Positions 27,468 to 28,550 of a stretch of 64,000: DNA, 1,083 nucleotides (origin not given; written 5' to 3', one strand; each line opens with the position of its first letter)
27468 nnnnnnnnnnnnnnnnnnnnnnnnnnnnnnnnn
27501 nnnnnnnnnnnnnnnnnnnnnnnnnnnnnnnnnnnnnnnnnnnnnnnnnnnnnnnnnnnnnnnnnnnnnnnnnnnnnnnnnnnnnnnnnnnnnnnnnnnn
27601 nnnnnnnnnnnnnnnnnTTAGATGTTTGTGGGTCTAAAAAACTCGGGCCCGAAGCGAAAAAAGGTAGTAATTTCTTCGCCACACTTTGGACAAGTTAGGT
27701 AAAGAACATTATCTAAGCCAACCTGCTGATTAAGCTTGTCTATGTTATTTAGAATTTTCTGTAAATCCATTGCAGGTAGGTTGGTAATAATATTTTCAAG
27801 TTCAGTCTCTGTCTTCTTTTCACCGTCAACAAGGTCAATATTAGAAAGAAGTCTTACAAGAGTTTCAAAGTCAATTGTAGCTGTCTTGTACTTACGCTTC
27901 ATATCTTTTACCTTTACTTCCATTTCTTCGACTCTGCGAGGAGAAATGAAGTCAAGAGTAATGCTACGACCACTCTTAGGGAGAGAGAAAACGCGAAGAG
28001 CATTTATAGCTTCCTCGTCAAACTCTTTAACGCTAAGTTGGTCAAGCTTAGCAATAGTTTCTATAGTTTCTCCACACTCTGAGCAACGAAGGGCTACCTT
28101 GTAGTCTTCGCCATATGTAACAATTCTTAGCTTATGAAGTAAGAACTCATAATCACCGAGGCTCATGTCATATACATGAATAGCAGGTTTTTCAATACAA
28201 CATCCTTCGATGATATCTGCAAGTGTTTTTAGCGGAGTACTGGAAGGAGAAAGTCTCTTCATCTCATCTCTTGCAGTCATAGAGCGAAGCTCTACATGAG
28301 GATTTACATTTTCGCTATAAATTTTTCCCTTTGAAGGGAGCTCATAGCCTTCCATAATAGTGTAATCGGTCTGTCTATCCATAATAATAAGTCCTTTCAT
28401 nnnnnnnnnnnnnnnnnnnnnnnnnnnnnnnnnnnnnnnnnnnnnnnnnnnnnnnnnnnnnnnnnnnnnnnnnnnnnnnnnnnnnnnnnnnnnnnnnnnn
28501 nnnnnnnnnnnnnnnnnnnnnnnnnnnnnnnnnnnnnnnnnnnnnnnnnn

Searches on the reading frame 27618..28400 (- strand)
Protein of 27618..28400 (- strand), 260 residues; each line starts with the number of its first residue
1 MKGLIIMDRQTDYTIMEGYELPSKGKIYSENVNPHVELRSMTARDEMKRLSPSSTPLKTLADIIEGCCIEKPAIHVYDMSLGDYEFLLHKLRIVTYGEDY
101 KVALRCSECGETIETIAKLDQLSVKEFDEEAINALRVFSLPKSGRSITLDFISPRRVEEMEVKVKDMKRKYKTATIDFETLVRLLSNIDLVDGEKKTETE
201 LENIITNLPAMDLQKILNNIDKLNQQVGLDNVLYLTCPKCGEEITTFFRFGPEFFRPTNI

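Call 13: search_protein_families(library=phrogs, proteins=[window:27618-28400:-], max_evalue=0.001)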
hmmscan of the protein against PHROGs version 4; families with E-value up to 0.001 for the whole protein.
window:27618-28400:- (260 aa): 3 families
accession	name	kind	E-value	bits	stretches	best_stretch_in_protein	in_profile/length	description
phrog_150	-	tail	8.8e-22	78.8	1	32-256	22-233/282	baseplate hub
phrog_13792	-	unknown function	4.7e-05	23.9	0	19-251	19-253/263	-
phrog_2546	-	unknown function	0.0001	23.6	1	105-242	16-130/180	-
